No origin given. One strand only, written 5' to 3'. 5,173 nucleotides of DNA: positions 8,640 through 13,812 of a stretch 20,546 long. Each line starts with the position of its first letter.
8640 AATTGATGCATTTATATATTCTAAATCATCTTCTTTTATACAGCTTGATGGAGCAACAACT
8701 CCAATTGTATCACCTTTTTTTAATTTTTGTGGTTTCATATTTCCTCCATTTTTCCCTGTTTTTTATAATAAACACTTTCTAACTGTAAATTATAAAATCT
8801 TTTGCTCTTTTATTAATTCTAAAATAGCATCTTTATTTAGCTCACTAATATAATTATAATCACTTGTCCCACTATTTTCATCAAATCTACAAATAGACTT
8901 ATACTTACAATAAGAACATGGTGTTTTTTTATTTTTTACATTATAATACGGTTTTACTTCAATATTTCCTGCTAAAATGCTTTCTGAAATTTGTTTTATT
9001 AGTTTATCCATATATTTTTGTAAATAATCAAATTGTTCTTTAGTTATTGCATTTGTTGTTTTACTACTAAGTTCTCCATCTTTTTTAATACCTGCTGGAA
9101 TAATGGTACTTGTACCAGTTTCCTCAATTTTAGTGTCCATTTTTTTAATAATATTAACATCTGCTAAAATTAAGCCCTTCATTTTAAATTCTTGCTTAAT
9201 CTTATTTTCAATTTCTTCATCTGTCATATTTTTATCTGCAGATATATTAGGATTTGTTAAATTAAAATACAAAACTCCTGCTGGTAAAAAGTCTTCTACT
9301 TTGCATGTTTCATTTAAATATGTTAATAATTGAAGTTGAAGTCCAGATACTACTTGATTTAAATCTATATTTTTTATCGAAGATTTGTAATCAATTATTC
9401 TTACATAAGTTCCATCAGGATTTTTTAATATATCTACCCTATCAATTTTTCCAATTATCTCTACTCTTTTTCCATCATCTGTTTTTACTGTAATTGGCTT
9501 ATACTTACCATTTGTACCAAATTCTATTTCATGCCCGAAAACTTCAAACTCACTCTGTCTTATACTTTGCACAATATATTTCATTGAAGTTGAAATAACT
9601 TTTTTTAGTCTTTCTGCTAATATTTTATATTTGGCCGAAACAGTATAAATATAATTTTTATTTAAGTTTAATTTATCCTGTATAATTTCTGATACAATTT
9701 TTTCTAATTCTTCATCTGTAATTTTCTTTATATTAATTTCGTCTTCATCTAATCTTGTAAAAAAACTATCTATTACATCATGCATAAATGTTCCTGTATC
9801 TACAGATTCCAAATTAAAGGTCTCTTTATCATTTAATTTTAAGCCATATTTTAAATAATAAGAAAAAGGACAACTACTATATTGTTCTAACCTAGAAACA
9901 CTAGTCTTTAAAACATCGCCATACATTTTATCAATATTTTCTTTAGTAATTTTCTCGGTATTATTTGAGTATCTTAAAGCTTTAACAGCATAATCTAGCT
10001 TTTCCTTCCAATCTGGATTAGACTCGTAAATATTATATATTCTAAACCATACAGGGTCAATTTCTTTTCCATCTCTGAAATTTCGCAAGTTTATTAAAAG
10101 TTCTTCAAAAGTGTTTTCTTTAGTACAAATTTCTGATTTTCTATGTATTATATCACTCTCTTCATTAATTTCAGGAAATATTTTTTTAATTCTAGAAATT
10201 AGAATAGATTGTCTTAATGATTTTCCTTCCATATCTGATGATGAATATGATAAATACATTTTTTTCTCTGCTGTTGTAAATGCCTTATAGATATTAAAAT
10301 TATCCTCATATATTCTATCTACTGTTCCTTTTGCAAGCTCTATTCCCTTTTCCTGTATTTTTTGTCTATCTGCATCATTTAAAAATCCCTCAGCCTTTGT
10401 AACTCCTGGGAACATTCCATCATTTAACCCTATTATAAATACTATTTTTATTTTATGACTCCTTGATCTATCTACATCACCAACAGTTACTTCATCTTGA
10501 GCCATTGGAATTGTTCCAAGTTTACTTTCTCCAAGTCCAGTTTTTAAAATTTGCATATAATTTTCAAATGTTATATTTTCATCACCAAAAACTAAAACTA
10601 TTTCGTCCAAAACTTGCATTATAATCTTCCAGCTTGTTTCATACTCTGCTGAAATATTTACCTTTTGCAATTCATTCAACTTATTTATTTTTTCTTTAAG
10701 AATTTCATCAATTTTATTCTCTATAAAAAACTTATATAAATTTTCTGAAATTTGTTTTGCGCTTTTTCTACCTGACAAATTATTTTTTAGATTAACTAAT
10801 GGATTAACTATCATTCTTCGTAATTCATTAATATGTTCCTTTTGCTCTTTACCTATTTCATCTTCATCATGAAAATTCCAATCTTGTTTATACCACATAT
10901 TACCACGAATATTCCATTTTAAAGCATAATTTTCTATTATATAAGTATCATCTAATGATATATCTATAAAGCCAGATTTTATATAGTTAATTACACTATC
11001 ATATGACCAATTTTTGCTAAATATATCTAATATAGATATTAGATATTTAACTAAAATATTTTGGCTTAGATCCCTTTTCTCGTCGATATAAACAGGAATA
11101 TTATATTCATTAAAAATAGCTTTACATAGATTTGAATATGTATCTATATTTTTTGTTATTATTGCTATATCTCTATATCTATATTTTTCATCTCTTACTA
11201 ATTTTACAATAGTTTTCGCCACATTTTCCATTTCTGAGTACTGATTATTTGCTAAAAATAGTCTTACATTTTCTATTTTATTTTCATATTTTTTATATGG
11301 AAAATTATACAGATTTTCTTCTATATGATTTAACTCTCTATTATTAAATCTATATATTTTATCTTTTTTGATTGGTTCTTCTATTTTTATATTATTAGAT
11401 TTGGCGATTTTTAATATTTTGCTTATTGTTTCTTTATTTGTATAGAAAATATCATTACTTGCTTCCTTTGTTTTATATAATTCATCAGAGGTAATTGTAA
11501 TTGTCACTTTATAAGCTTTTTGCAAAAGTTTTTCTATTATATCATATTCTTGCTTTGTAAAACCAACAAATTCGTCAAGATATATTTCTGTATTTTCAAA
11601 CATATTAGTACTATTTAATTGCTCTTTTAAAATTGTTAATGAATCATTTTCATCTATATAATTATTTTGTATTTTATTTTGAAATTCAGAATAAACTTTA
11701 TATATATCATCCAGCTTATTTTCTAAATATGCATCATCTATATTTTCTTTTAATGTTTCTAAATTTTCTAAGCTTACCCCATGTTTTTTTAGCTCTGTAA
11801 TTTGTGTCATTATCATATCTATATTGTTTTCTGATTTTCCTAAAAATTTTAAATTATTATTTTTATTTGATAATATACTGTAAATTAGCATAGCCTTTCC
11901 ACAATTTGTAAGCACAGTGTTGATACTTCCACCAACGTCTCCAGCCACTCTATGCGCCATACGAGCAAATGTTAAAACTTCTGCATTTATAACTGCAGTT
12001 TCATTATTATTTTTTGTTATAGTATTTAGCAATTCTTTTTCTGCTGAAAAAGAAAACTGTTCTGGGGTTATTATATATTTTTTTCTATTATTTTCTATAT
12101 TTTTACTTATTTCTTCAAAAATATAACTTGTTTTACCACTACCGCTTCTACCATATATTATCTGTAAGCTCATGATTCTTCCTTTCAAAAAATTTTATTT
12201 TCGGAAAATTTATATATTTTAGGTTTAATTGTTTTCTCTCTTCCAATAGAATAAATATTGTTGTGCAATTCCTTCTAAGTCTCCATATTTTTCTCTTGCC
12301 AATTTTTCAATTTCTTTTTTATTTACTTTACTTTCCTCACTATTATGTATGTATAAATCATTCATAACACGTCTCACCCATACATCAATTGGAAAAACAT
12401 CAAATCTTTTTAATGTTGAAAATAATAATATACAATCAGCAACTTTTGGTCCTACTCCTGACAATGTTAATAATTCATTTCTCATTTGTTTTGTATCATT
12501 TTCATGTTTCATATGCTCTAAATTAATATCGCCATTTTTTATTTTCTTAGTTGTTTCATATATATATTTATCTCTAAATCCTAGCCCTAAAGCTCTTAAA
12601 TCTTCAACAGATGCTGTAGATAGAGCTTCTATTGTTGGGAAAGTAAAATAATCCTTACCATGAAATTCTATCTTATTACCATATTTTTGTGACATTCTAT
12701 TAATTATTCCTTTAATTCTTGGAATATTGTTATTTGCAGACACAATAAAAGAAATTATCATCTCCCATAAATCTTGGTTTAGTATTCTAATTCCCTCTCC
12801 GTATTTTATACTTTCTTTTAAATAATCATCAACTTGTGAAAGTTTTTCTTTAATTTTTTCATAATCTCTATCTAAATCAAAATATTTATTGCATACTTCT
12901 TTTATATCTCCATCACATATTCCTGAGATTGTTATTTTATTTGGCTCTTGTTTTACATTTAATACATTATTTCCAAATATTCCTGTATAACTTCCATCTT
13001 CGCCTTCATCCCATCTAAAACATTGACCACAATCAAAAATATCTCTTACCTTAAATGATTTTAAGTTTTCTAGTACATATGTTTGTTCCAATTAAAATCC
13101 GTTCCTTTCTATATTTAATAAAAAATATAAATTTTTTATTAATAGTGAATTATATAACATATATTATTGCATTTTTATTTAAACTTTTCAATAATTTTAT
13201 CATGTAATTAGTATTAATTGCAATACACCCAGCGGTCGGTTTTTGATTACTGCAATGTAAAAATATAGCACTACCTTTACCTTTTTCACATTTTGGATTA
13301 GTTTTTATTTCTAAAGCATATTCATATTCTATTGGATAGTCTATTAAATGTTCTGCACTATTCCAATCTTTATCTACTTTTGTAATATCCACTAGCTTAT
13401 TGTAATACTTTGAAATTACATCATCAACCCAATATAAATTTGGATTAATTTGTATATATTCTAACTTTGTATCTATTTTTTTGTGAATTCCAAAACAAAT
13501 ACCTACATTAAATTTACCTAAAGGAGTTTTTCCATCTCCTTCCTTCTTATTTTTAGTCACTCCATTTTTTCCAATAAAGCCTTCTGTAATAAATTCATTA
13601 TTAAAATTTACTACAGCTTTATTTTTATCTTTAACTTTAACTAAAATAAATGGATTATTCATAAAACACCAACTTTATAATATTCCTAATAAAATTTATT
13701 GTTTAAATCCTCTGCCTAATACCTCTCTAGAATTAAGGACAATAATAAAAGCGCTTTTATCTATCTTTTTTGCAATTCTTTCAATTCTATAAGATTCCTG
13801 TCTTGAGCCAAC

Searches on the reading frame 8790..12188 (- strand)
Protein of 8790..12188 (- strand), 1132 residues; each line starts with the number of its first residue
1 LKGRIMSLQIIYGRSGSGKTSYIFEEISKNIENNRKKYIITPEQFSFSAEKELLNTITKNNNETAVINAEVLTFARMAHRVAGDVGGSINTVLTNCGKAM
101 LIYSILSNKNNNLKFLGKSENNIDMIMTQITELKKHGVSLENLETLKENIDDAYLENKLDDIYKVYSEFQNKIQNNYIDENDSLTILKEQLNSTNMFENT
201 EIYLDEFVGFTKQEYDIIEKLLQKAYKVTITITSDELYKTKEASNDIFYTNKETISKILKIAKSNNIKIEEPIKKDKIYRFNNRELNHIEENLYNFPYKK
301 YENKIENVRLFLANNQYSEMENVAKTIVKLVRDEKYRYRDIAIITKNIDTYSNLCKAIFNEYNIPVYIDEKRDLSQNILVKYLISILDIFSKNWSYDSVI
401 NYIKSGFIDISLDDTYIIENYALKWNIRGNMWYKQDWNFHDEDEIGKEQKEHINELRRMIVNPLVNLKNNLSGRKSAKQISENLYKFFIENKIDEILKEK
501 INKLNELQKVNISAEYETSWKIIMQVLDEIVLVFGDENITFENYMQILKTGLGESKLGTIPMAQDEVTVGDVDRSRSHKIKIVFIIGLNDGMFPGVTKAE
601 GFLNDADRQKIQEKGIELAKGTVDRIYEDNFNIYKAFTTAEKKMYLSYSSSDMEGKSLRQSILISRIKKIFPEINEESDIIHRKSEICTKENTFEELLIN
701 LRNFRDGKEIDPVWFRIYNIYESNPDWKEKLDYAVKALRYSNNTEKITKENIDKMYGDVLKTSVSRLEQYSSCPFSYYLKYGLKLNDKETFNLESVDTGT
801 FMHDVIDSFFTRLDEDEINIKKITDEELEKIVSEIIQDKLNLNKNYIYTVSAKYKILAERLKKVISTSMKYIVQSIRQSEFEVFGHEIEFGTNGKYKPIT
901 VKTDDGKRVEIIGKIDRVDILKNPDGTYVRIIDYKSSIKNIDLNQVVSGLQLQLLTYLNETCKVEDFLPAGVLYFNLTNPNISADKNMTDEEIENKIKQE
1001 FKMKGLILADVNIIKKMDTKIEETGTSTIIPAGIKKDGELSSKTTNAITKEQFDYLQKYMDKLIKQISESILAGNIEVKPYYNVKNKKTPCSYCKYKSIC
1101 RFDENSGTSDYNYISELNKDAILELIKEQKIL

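Call 102: search_protein_families(library=pfam, proteins=[window:8790-12188:-], max_evalue=0.00001)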
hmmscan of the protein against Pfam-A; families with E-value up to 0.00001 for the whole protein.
window:8790-12188:- (1132 aa): 2 families
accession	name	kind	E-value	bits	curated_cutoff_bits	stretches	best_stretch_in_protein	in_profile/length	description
PF21445.3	ADDB_N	-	5.7e-77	259.2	26.6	1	10-290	1-290/290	ADDB, N-terminal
PF12705.13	PDDEXK_1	-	1.6e-40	140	22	1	762-1101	2-247/247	PD-(D/E)XK nuclease superfamily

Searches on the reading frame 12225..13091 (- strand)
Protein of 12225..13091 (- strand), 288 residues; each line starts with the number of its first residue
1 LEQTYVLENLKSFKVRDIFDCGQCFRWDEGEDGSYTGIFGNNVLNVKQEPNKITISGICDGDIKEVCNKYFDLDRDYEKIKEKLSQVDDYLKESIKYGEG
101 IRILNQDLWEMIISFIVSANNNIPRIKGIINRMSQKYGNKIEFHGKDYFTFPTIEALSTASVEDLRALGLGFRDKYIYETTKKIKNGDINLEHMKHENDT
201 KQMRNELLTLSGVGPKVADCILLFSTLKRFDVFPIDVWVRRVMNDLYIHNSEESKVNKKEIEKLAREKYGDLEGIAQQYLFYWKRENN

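Call 102: search_protein_families(library=pfam, proteins=[window:12225-13091:-], max_evalue=0.00001)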
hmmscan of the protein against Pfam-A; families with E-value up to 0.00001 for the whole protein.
window:12225-13091:- (288 aa): 3 families
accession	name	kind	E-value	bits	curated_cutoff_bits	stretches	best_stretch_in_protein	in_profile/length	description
PF07934.18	OGG_N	-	2.3e-28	99.2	23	1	9-112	5-115/115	8-oxoguanine DNA glycosylase, N-terminal domain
PF00730.31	HhH-GPD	-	3.4e-14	53.5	26.2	1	113-264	1-105/108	HhH-GPD superfamily base excision DNA repair protein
PF00633.29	HHH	-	2.7e-07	30.5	24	0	203-224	9-30/30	Helix-hairpin-helix motif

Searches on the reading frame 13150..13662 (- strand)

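Call 102: search_protein_families(library=pfam, proteins=[window:13150-13662:-], max_evalue=0.00001)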
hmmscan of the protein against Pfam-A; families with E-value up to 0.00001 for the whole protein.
window:13150-13662:- (170 aa): 1 family
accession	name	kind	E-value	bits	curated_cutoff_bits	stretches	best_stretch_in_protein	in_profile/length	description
PF03734.19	YkuD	-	9e-09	36.5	23.4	1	6-168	4-145/146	L,D-transpeptidase catalytic domain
